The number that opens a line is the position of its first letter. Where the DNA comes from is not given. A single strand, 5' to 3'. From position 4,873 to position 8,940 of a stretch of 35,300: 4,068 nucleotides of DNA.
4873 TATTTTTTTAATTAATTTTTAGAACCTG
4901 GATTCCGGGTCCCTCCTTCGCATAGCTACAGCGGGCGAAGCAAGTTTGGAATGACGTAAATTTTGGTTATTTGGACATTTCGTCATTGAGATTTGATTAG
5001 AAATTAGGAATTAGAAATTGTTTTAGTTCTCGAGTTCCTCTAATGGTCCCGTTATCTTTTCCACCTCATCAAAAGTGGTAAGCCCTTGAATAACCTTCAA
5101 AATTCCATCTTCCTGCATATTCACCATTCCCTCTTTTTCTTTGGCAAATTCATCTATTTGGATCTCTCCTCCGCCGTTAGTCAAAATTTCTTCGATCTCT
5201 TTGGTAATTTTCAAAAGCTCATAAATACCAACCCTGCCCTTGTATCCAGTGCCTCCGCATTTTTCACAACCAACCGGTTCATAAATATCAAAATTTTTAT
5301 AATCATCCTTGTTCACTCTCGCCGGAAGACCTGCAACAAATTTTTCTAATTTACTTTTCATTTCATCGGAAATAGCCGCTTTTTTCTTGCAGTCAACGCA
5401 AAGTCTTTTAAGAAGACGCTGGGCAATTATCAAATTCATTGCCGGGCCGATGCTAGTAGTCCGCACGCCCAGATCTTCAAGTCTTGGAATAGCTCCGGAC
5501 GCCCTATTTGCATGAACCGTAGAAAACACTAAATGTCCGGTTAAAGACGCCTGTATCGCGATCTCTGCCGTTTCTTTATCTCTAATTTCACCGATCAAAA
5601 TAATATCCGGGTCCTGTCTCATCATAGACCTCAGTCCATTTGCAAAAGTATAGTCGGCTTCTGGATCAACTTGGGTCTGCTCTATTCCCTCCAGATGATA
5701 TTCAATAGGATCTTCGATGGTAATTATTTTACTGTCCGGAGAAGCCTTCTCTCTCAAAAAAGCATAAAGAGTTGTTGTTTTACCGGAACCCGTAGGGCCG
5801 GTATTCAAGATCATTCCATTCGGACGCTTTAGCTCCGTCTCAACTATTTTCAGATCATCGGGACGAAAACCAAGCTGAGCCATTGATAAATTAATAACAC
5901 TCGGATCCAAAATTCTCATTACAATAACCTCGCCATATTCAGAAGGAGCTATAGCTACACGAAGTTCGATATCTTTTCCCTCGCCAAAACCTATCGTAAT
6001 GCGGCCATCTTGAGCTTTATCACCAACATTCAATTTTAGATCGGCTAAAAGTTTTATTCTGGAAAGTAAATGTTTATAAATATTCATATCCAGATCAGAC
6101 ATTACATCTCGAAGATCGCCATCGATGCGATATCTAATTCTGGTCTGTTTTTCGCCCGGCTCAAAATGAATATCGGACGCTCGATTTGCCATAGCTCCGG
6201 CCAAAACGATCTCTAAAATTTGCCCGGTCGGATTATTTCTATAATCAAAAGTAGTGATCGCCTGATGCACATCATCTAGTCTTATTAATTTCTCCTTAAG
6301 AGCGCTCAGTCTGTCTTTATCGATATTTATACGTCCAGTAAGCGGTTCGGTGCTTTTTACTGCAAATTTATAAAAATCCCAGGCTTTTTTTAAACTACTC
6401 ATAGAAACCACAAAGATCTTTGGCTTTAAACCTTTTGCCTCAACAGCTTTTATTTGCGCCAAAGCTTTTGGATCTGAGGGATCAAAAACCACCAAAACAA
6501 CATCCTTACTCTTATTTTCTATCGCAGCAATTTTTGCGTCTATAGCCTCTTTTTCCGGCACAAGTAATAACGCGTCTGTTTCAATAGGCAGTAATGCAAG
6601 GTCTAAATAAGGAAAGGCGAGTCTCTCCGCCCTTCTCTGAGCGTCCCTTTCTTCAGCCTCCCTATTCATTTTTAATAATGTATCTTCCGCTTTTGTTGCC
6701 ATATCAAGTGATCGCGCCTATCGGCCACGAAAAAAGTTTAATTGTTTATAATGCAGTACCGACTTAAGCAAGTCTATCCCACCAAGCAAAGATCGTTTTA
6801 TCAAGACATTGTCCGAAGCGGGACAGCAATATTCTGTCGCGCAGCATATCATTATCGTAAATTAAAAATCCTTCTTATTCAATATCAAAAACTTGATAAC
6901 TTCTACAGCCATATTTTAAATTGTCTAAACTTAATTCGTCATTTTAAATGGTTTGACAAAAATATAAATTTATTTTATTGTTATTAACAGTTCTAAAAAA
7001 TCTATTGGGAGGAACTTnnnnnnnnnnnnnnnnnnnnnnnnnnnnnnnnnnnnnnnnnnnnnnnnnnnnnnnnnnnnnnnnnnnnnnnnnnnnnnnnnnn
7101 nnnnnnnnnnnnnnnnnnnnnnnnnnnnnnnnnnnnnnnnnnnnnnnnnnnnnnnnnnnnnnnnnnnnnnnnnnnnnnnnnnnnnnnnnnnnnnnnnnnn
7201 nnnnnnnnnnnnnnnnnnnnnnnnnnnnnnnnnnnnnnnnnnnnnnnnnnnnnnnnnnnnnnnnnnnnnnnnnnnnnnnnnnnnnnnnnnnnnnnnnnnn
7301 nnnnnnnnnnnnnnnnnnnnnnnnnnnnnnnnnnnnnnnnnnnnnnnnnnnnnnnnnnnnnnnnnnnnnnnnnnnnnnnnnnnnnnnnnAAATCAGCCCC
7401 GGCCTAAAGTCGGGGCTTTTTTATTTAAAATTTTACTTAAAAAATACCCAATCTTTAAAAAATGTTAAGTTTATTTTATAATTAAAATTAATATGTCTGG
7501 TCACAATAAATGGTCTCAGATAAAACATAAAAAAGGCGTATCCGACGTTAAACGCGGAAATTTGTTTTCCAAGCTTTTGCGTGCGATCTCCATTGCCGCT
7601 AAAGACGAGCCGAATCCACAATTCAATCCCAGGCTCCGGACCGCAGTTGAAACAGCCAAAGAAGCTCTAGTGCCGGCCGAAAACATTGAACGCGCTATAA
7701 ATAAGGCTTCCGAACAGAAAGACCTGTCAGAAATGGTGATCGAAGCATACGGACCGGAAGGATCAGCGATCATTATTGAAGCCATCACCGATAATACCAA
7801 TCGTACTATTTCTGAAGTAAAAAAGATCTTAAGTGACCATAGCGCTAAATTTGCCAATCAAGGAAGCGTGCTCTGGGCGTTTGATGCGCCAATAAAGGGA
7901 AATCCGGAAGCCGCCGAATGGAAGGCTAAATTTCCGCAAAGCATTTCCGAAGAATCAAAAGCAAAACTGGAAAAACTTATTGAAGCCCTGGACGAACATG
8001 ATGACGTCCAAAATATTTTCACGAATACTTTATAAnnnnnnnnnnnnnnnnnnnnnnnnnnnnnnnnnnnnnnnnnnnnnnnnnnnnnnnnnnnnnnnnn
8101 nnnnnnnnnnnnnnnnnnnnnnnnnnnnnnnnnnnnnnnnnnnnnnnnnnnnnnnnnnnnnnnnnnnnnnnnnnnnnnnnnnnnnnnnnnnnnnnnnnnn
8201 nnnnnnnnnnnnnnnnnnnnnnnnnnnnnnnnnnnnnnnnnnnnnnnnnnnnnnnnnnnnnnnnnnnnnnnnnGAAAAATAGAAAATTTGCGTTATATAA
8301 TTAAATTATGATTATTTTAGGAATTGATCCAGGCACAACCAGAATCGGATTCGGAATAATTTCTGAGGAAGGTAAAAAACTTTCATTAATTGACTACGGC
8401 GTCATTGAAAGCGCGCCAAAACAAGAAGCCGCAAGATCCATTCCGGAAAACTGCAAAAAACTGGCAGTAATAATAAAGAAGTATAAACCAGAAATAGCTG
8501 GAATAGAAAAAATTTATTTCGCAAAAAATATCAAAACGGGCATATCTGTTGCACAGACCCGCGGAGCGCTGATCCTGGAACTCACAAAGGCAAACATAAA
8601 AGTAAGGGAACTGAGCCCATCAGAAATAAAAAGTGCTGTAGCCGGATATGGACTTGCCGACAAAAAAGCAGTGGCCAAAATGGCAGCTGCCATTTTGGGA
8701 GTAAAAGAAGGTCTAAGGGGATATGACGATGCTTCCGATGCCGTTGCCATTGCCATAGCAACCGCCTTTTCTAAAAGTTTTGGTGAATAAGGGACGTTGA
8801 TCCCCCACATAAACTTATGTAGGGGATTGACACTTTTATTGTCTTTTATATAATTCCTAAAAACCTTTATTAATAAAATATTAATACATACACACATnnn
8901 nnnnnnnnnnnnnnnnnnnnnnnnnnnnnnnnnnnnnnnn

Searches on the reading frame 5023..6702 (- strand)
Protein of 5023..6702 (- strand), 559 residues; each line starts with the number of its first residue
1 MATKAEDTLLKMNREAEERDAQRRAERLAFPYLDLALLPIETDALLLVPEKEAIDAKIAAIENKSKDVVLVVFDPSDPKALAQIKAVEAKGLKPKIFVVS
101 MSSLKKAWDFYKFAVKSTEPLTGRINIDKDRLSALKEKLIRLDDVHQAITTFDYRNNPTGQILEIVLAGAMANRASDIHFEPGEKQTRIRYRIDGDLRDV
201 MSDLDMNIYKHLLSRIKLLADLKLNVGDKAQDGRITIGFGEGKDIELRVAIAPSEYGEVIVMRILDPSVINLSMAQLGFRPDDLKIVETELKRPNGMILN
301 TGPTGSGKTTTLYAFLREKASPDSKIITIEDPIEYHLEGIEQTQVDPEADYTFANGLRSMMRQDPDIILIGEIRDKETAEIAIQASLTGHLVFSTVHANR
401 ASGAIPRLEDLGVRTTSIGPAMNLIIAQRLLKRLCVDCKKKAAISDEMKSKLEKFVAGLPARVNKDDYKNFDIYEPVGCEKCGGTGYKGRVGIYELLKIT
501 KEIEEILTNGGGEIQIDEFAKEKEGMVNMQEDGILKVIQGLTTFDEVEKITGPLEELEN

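Call 42: search_protein_families(library=pfam, proteins=[window:5023-6702:-], max_evalue=0.001)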
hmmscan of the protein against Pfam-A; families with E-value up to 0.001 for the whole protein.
window:5023-6702:- (559 aa): 2 families
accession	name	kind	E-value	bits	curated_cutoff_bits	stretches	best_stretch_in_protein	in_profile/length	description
PF00437.27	T2SSE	-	3.3e-118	395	24.9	1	159-548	8-369/370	Type II/IV secretion system protein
PF05157.20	MshEN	-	6.8e-05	23.2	23.1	1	30-108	3-80/90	MshEN domain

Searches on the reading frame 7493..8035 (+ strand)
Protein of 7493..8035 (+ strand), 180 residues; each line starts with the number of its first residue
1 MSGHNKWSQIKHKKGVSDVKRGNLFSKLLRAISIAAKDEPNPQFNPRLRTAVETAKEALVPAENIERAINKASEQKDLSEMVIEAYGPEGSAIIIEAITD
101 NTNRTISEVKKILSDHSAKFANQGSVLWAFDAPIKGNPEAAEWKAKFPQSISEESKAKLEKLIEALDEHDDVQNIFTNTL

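Call 42: search_protein_families(library=pfam, proteins=[window:7493-8035:+], max_evalue=0.001)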
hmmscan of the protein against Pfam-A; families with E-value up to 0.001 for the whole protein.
window:7493-8035:+ (180 aa): 2 families
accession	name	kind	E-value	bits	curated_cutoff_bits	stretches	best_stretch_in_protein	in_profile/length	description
PF20772.2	TACO1_YebC_N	-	6.8e-27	94.2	36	1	5-74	1-72/73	TACO1/YebC protein N-terminal domain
PF01709.26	Transcrip_reg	-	2e-26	93.1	27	2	79-131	2-54/160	TACO1/YebC second and third domain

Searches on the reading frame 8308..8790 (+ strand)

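Call 42: search_protein_families(library=pfam, proteins=[window:8308-8790:+], max_evalue=0.001)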
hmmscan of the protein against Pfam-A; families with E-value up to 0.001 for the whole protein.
window:8308-8790:+ (160 aa): 1 family
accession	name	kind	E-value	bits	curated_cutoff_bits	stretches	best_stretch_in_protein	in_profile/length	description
PF02075.23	RuvC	-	4.5e-38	130.9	22.2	1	3-151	1-147/148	Crossover junction endodeoxyribonuclease RuvC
